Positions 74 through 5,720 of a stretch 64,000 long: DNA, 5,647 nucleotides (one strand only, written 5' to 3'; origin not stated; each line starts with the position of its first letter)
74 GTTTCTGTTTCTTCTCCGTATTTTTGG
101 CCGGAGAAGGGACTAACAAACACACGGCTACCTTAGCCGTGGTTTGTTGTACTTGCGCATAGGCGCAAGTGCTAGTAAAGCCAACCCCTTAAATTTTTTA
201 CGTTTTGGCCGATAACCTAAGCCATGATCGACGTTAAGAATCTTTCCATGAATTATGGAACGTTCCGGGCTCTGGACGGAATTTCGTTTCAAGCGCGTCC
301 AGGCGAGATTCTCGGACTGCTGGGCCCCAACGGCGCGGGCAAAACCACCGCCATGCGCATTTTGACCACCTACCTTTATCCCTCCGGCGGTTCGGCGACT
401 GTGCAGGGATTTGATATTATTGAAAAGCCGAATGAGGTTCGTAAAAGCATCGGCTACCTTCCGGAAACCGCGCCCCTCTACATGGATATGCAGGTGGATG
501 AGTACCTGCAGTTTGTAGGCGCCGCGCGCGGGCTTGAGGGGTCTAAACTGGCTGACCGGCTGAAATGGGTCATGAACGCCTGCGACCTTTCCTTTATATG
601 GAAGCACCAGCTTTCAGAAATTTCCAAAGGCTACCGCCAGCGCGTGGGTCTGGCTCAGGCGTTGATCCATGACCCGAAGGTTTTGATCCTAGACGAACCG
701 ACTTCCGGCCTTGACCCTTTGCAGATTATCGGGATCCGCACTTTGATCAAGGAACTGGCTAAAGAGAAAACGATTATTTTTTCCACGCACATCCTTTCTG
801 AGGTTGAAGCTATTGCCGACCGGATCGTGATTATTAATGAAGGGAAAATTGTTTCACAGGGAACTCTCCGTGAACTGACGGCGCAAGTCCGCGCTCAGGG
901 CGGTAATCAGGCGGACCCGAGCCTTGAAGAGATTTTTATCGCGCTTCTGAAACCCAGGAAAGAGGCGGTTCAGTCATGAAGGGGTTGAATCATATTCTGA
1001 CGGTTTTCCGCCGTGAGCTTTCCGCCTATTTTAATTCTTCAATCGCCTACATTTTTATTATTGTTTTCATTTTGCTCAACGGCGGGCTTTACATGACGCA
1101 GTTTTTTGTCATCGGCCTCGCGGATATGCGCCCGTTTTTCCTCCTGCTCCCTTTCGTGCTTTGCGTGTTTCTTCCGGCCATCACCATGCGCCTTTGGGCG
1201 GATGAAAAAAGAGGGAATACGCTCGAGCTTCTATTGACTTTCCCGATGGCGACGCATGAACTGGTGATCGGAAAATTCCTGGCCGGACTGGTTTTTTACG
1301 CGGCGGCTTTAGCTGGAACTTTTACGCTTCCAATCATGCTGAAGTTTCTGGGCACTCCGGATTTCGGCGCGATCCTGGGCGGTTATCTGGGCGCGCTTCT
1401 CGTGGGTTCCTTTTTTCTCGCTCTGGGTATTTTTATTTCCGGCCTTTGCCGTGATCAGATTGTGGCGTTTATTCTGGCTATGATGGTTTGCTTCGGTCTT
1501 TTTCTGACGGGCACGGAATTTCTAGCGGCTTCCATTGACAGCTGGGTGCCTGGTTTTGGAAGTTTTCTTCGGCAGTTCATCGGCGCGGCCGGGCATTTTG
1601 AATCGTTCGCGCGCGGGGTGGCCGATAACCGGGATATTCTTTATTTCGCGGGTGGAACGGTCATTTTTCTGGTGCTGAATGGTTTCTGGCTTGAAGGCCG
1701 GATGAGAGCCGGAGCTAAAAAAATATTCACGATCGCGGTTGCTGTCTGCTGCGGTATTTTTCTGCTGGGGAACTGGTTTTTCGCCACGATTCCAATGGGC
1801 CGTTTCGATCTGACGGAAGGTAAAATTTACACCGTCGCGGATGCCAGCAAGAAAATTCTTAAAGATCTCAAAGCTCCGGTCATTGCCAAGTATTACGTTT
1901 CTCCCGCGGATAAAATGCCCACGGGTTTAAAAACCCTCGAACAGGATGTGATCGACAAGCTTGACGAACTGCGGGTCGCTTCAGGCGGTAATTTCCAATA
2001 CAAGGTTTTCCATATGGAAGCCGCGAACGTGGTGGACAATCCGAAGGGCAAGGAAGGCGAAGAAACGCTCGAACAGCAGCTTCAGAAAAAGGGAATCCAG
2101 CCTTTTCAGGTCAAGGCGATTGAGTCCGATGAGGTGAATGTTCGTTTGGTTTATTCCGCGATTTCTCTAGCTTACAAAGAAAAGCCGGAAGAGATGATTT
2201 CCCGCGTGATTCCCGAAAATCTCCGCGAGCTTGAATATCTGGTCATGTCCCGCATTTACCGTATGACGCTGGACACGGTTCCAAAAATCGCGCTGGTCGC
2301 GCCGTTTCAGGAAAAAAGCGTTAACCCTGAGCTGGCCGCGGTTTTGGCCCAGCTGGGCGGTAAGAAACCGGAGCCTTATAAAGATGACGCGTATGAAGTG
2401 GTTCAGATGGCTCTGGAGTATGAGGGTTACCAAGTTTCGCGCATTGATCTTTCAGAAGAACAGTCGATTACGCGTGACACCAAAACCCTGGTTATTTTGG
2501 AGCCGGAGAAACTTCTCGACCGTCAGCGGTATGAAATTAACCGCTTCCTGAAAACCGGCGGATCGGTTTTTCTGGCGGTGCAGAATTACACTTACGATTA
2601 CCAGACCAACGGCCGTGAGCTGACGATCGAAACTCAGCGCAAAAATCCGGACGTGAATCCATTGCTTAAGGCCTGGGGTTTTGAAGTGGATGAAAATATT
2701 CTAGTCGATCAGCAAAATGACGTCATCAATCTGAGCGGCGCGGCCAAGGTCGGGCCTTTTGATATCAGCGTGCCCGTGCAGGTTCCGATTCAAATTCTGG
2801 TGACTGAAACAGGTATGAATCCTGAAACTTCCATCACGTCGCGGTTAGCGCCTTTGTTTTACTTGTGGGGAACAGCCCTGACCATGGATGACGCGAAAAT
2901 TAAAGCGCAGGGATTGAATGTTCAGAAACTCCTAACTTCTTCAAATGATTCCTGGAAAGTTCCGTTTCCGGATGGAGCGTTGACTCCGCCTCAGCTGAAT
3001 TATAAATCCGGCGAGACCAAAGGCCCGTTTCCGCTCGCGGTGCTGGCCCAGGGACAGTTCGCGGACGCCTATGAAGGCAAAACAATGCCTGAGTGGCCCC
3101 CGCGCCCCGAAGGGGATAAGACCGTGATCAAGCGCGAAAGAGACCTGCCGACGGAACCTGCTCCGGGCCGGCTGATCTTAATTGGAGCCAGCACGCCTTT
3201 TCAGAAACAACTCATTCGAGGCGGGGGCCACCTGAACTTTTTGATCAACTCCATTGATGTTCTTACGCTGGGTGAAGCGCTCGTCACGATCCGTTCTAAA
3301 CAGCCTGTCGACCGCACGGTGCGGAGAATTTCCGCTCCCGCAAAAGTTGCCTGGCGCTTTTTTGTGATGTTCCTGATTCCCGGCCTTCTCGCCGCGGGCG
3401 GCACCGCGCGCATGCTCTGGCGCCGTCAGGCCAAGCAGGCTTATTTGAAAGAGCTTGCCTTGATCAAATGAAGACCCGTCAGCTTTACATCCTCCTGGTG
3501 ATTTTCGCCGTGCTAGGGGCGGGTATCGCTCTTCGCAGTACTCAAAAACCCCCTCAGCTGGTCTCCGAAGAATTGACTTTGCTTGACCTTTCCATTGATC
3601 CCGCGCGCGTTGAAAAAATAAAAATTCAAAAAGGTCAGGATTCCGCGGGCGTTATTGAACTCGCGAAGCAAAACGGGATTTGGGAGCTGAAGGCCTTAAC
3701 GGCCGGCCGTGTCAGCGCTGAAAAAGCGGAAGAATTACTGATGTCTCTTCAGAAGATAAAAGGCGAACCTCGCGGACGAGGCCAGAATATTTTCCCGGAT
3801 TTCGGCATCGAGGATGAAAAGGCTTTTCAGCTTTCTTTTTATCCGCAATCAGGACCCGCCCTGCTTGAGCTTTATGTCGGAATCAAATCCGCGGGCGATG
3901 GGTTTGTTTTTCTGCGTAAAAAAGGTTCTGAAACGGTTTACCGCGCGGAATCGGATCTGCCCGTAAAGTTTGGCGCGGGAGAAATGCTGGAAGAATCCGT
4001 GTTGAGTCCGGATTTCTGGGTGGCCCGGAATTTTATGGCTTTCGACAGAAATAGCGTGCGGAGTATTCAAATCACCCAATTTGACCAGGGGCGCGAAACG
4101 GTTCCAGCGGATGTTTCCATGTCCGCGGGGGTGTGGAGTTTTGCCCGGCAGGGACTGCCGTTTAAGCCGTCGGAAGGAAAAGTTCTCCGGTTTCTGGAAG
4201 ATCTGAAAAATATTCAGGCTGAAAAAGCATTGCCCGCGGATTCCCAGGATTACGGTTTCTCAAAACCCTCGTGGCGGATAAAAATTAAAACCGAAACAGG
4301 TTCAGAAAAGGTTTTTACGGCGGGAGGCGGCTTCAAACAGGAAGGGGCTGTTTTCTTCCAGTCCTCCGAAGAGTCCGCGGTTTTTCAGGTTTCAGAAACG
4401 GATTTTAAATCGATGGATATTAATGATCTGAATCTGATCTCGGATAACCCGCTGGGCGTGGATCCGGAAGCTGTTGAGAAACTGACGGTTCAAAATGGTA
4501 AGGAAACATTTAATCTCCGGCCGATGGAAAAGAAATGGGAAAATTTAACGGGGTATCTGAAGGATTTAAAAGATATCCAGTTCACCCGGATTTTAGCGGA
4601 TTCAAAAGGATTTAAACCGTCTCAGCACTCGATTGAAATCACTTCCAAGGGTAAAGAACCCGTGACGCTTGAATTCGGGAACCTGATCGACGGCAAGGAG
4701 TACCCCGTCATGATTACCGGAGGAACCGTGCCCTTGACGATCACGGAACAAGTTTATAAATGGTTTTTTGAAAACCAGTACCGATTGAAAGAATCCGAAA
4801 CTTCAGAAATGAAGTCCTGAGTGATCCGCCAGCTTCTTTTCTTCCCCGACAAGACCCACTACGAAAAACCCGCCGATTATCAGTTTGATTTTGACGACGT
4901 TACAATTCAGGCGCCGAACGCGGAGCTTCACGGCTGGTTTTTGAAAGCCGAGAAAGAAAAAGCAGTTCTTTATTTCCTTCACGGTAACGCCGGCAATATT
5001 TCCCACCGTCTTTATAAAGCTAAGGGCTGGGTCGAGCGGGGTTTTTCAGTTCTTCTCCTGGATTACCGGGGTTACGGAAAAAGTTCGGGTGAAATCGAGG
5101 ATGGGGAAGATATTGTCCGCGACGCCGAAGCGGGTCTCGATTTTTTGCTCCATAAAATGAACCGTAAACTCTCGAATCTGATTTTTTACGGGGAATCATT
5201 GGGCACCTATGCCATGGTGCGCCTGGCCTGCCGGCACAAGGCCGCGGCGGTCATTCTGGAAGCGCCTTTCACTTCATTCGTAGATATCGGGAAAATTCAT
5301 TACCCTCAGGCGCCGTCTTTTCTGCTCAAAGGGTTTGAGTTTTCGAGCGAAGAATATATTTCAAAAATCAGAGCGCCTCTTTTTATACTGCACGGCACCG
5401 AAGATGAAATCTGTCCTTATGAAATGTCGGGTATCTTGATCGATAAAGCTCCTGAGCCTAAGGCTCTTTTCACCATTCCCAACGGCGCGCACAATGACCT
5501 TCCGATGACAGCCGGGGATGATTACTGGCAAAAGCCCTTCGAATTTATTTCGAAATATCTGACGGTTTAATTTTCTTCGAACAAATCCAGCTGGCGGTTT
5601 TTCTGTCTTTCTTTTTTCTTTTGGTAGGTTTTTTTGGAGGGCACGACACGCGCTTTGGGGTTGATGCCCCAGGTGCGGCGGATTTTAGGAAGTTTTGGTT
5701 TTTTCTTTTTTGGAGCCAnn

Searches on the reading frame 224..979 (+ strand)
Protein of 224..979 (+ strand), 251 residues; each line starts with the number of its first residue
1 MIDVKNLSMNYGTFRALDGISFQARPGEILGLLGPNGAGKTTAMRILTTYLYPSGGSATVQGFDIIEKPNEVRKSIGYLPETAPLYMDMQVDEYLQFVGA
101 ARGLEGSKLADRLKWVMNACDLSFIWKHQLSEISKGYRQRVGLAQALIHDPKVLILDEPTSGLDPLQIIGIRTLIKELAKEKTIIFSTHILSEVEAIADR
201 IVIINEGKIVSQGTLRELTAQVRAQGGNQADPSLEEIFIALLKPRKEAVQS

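Call 51: search_protein_families(library=pfam, proteins=[window:224-979:+], max_evalue=0.00001)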
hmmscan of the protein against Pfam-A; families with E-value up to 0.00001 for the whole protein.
window:224-979:+ (251 aa): 2 families
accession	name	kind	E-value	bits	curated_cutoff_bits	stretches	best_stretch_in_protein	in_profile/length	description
PF00005.33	ABC_tran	-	2.7e-29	102.9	25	1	17-161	1-137/137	ABC transporter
PF13304.12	AAA_21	-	9.6e-13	49.3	27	1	131-192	236-301/304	AAA domain, putative AbiEii toxin, Type IV TA system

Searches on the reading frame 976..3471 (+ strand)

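Call 51: search_protein_families(library=pfam, proteins=[window:976-3471:+], max_evalue=0.00001)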
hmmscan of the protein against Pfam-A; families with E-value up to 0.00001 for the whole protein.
window:976-3471:+ (831 aa): 4 families
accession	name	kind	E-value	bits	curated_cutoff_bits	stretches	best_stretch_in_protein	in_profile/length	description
PF09822.16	ABC_transp_aux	-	8.7e-32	110.9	34.7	1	464-740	14-257/288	ABC-type uncharacterized transport system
PF23357.1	DUF7088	-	7.3e-17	61.9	27.8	1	281-396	1-102/105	Domain of unknown function (DUF7088)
PF12679.13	ABC2_membrane_2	-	7.4e-09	35.7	27.2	1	57-178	73-198/283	ABC-2 family transporter protein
PF12730.13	ABC2_membrane_4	-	9.3e-06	26.2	27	1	26-172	27-176/179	ABC-2 family transporter protein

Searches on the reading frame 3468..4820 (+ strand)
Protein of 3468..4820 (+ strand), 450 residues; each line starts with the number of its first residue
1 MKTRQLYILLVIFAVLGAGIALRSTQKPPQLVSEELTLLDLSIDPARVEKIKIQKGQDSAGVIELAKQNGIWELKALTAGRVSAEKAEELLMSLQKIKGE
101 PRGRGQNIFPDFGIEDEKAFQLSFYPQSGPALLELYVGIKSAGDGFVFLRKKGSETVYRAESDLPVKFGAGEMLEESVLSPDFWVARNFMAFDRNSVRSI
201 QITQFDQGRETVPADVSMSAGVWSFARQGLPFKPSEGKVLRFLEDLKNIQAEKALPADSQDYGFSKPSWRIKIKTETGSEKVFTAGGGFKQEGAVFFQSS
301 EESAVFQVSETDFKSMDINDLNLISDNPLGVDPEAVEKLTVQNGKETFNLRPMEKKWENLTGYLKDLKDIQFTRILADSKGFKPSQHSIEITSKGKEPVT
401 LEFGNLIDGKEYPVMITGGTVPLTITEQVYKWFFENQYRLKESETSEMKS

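Call 51: search_protein_families(library=pfam, proteins=[window:3468-4820:+], max_evalue=0.00001)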
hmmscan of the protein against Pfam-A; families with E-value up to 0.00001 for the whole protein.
window:3468-4820:+ (450 aa): 1 family
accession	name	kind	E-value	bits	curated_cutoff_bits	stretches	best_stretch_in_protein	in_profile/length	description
PF14238.11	DUF4340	-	6.2e-24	85.6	25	1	235-377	12-169/183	Domain of unknown function (DUF4340)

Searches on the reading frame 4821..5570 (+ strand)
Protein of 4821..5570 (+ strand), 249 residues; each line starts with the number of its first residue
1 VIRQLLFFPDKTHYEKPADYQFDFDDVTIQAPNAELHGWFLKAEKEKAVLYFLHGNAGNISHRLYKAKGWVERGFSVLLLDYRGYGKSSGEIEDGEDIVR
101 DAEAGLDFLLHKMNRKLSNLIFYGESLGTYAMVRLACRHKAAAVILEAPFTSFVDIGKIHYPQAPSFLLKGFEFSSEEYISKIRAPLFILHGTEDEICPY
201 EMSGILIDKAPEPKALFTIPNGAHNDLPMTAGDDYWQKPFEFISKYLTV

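Call 51: search_protein_families(library=pfam, proteins=[window:4821-5570:+], max_evalue=0.00001)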
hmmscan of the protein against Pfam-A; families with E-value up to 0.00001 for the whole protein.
window:4821-5570:+ (249 aa): 5 families
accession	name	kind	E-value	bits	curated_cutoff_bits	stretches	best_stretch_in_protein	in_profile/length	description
PF12146.15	Hydrolase_4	-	9.4e-22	77.9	27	1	45-152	2-112/239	Serine aminopeptidase, S33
PF00561.26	Abhydrolase_1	-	4.2e-12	46.7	25.8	1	49-167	2-120/245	alpha/beta hydrolase fold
PF00326.27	Peptidase_S9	-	5.8e-07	29.7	22.6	1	70-209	10-169/213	Prolyl oligopeptidase family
PF02129.25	Peptidase_S15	-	1.2e-06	28.9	23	0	63-153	39-132/262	X-Pro dipeptidyl-peptidase (S15 family)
PF12697.13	Abhydrolase_6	-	1.5e-06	29.5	26.3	0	52-153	3-98/217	Alpha/beta hydrolase family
